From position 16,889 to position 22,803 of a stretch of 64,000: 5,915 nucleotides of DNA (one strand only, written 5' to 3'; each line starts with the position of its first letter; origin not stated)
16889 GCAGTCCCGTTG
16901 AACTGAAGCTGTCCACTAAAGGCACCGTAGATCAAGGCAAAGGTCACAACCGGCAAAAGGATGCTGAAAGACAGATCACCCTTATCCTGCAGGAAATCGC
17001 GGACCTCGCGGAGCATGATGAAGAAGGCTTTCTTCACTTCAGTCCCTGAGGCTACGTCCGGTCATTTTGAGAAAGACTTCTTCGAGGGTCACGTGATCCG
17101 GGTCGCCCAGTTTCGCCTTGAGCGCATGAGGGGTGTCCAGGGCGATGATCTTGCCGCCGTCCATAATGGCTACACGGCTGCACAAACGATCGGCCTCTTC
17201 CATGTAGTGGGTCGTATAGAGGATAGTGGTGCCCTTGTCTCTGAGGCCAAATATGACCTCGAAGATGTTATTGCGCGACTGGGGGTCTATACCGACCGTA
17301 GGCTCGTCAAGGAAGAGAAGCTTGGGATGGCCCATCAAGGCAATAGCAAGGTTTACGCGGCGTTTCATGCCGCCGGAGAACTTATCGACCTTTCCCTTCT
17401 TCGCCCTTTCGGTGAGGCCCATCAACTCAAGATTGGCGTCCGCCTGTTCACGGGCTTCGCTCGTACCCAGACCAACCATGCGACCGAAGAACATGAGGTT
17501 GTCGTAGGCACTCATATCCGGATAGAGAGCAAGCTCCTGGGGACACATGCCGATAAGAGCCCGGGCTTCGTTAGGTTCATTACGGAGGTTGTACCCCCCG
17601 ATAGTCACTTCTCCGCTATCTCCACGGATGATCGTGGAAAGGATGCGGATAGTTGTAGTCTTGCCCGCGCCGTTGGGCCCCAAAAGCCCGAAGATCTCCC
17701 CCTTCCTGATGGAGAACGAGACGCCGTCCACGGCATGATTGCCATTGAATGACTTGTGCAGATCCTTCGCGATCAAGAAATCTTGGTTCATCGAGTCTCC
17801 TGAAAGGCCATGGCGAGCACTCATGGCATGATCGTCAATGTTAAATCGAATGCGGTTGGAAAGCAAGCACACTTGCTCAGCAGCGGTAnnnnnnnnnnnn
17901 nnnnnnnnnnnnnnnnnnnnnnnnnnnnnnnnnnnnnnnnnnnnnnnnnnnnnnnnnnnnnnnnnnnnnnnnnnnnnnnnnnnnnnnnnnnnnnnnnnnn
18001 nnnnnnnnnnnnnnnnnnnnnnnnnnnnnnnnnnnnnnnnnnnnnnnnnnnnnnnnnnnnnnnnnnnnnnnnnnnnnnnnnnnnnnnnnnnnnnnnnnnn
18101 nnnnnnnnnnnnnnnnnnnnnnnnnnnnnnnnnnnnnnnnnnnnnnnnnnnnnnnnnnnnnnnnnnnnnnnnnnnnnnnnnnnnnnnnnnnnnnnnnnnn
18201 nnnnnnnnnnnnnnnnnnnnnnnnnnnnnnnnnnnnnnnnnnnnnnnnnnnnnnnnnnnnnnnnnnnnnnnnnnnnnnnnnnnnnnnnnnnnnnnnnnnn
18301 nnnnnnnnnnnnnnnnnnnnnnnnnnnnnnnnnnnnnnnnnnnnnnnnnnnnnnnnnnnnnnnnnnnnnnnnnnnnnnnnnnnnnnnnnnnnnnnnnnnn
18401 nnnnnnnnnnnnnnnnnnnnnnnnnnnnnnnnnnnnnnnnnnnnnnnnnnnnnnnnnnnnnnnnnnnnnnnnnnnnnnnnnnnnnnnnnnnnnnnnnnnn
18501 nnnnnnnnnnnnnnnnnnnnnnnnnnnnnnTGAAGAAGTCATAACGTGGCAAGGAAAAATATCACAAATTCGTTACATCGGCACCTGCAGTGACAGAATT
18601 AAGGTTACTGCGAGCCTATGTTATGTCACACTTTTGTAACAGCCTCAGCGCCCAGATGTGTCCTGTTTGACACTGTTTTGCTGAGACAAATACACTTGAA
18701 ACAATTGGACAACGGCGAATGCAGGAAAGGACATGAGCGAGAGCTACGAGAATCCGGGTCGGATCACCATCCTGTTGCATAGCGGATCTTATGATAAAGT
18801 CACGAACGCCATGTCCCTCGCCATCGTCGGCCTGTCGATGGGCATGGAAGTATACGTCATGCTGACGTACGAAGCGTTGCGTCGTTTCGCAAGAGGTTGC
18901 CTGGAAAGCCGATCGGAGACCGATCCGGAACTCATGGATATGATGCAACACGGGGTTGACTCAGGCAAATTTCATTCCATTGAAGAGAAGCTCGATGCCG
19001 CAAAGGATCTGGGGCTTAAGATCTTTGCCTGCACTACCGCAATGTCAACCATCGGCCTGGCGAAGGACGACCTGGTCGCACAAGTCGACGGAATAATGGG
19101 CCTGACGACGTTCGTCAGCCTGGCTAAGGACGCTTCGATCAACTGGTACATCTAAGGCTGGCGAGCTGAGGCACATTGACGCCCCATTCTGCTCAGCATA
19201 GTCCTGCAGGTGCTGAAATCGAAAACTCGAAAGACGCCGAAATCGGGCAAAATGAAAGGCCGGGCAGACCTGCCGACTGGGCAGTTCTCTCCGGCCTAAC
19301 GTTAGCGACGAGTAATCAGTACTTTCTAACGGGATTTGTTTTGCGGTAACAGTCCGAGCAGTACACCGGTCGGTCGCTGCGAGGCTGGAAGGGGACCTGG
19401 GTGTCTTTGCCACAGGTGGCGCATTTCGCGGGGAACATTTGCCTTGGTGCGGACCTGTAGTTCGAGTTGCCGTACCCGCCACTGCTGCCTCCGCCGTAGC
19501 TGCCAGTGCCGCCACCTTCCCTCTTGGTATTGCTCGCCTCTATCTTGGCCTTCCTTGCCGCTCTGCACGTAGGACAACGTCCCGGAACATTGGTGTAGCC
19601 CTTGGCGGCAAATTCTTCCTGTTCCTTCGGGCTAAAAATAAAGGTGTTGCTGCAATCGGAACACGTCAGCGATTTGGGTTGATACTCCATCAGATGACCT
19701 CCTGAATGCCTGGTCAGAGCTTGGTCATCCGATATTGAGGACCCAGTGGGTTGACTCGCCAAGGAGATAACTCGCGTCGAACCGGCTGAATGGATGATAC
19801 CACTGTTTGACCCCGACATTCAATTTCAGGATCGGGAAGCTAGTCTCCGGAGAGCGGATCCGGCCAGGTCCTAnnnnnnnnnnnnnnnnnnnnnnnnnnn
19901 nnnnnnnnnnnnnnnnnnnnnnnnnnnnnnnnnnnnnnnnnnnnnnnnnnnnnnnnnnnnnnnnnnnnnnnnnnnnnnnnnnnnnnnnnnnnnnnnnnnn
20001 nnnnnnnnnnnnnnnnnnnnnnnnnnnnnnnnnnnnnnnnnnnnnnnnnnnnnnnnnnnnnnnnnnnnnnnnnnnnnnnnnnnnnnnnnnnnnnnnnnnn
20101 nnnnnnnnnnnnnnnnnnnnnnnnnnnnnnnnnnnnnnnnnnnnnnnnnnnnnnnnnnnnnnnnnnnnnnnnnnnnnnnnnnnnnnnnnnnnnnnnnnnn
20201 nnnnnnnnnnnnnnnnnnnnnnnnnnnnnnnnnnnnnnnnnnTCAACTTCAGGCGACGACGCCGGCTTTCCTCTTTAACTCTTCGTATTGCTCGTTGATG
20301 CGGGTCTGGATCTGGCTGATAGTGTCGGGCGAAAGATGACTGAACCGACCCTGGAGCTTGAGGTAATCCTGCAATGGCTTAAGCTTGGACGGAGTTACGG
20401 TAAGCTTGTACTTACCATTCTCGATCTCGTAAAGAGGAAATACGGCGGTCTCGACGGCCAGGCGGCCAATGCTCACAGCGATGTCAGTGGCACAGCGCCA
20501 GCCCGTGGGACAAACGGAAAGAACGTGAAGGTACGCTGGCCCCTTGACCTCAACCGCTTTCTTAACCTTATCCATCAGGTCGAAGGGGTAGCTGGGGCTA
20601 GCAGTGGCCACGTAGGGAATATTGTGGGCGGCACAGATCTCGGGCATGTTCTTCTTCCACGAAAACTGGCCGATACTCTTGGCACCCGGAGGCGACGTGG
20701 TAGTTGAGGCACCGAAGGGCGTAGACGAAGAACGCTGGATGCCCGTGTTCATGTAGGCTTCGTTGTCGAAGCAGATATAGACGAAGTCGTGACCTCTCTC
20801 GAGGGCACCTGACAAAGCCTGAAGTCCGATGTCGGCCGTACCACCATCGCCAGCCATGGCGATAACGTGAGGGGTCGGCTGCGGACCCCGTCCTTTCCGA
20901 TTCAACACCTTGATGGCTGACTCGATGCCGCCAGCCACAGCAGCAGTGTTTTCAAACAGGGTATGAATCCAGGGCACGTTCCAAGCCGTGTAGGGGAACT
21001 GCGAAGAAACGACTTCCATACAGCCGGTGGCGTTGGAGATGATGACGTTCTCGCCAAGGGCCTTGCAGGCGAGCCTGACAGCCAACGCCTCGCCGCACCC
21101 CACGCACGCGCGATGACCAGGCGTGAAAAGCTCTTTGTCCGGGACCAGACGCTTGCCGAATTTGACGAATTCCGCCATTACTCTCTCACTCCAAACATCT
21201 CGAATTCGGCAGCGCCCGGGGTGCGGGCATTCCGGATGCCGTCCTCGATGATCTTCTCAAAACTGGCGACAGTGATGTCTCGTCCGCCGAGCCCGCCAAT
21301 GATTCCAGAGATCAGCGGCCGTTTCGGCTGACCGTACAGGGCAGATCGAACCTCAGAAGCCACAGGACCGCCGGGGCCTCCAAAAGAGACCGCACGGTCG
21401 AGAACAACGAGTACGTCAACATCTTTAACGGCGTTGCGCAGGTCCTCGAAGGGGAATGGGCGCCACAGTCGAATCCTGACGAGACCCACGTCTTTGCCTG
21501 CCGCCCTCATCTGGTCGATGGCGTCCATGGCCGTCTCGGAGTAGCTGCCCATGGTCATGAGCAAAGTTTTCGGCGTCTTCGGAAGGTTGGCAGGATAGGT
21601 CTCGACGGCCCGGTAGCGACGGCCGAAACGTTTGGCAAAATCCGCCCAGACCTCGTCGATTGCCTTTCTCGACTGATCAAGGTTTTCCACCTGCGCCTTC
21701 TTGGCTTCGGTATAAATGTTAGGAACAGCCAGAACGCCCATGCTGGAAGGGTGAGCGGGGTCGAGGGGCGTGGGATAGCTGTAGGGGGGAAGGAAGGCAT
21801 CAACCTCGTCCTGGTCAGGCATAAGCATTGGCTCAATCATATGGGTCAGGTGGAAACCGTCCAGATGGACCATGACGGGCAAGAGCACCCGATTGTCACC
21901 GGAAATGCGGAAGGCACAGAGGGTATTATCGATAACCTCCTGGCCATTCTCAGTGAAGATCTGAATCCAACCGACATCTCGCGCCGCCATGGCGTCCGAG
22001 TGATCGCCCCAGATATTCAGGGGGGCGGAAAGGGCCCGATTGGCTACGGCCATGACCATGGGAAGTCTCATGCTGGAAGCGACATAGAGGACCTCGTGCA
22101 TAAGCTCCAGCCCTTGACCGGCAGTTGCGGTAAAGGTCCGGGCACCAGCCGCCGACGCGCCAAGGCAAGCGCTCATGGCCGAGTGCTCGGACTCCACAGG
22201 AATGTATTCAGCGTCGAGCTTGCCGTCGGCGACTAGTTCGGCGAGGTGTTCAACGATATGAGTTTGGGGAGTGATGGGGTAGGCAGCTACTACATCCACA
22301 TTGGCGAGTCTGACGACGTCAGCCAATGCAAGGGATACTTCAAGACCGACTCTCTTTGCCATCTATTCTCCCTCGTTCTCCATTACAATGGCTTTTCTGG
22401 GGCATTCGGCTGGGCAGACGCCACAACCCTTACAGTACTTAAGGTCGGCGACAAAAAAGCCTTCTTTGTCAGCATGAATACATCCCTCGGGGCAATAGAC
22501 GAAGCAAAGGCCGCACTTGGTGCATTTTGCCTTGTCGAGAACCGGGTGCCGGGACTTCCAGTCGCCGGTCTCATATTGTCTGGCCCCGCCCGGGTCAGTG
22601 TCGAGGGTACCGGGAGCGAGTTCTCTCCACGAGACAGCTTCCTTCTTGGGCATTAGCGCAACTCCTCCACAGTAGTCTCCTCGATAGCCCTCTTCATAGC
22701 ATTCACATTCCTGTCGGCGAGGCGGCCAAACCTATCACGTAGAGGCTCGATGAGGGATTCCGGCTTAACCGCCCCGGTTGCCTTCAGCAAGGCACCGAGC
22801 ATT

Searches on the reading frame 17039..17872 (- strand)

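Call 16: search_protein_families(library=pfam, max_evalue=0.000001, proteins=[window:17039-17872:-])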
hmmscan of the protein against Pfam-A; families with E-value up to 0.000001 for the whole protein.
window:17039-17872:- (277 aa): 2 families
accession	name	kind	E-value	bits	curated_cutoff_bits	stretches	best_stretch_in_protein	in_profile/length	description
PF00005.33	ABC_tran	-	2.6e-33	115.9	25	1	49-192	2-136/137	ABC transporter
PF13304.12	AAA_21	-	4.1e-12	47.2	27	0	163-222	236-298/304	AAA domain, putative AbiEii toxin, Type IV TA system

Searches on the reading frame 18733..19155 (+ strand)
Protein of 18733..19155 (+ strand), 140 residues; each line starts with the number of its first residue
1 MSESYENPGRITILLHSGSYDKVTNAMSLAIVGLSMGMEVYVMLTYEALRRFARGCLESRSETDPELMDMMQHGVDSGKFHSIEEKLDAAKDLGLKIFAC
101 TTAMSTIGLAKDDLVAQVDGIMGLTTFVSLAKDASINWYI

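Call 72: search_protein_families(library=pfam, max_evalue=0.0001, proteins=[window:18733-19155:+])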
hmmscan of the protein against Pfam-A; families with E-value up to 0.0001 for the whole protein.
window:18733-19155:+ (140 aa): 2 families
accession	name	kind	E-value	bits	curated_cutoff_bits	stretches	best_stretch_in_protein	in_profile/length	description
PF13686.11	DrsE_2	-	1.3e-12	48.4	25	1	68-137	86-154/156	DsrE/DsrF/DrsH-like family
PF02635.20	DsrE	-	7.7e-07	29.7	22.7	1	11-134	3-110/116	DsrE/DsrF-like family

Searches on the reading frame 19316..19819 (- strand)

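Call 16: search_protein_families(library=pfam, max_evalue=0.000001, proteins=[window:19316-19819:-])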
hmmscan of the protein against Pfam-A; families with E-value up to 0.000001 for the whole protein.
window:19316-19819:- (167 aa): 2 families
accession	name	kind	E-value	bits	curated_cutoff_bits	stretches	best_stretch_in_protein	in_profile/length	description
PF23477.1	zf_Tbcl_2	-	1.9e-19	69.5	27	1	126-161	1-36/37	Probable treble clef zinc finger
PF13451.12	zf_Tbcl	-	6.4e-15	55.3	24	1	49-92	3-46/48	Probable treble clef domain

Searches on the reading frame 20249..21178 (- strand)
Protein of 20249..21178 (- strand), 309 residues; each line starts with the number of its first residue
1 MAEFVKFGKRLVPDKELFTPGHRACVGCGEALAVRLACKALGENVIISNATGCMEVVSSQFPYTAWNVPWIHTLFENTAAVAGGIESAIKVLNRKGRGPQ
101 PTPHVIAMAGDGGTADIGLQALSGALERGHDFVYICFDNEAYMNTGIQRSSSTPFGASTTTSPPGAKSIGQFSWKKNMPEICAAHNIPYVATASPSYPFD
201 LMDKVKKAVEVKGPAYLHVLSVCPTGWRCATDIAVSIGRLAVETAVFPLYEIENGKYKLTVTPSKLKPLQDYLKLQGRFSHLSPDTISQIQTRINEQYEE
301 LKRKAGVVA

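Call 16: search_protein_families(library=pfam, max_evalue=0.000001, proteins=[window:20249-21178:-])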
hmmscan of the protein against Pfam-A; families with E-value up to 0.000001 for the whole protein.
window:20249-21178:- (309 aa): 1 family
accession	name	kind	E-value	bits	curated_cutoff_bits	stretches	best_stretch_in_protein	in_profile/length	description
PF02775.26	TPP_enzyme_C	-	1.7e-22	80.3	21.9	1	51-219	2-151/151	Thiamine pyrophosphate enzyme, C-terminal TPP binding domain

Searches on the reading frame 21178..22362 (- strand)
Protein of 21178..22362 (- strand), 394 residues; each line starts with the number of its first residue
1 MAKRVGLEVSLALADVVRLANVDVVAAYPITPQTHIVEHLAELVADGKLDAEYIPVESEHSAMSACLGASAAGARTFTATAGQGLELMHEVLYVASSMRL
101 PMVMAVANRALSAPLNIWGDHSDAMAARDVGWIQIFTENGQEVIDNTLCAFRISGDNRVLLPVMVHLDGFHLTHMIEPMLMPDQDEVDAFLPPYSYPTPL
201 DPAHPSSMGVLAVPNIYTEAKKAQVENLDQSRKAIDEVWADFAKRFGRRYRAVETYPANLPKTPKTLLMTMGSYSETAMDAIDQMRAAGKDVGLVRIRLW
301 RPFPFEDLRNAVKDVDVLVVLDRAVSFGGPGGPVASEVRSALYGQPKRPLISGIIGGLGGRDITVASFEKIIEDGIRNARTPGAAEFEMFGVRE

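Call 16: search_protein_families(library=pfam, max_evalue=0.000001, proteins=[window:21178-22362:-])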
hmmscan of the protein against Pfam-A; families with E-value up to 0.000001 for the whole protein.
window:21178-22362:- (394 aa): 3 families
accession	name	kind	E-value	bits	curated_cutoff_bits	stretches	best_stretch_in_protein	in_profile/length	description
PF01855.24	POR_N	-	1.4e-73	247.9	27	1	16-238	2-229/231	Pyruvate flavodoxin/ferredoxin oxidoreductase, thiamine diP-bdg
PF17147.9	PFOR_II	-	2.7e-26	92.3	27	1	266-366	3-100/102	Pyruvate:ferredoxin oxidoreductase core domain II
PF02780.25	Transketolase_C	-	5.7e-09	36.4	25.9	1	263-349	9-95/124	Transketolase, C-terminal domain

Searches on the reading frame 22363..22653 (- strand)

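Call 72: search_protein_families(library=pfam, max_evalue=0.0001, proteins=[window:22363-22653:-])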
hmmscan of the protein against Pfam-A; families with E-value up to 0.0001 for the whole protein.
window:22363-22653:- (96 aa): 10 families
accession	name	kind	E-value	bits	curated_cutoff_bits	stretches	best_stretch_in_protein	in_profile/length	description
PF00037.32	Fer4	-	1.1e-08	35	21.1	1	37-59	1-23/24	4Fe-4S binding domain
PF14697.11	Fer4_21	-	3.8e-08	33.8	35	1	39-91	3-59/59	4Fe-4S dicluster domain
PF12837.12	Fer4_6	-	1.2e-07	31.8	25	1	39-59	4-24/24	4Fe-4S binding domain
PF12838.12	Fer4_7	-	3.2e-07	31.1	27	1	43-88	1-52/52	4Fe-4S dicluster domain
PF12797.12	Fer4_2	-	4.4e-07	29.9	24.5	1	36-56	2-22/22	4Fe-4S binding domain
PF13237.11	Fer4_10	-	8.5e-07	29.2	25.5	1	37-85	2-53/53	4Fe-4S dicluster domain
PF13187.11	Fer4_9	-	9.6e-07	29.2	27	1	43-89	1-52/52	4Fe-4S dicluster domain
PF13484.11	Fer4_16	-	5.7e-06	27.5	30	0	43-62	1-20/66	4Fe-4S double cluster binding domain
PF13534.11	Fer4_17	-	3.2e-05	24.8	22.2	0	42-57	44-59/61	4Fe-4S dicluster domain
PF25160.1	LdpA_Fe-S-bd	-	3.5e-05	23.9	27.6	0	72-91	26-45/49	LdpA Fe-S cluster-binding domain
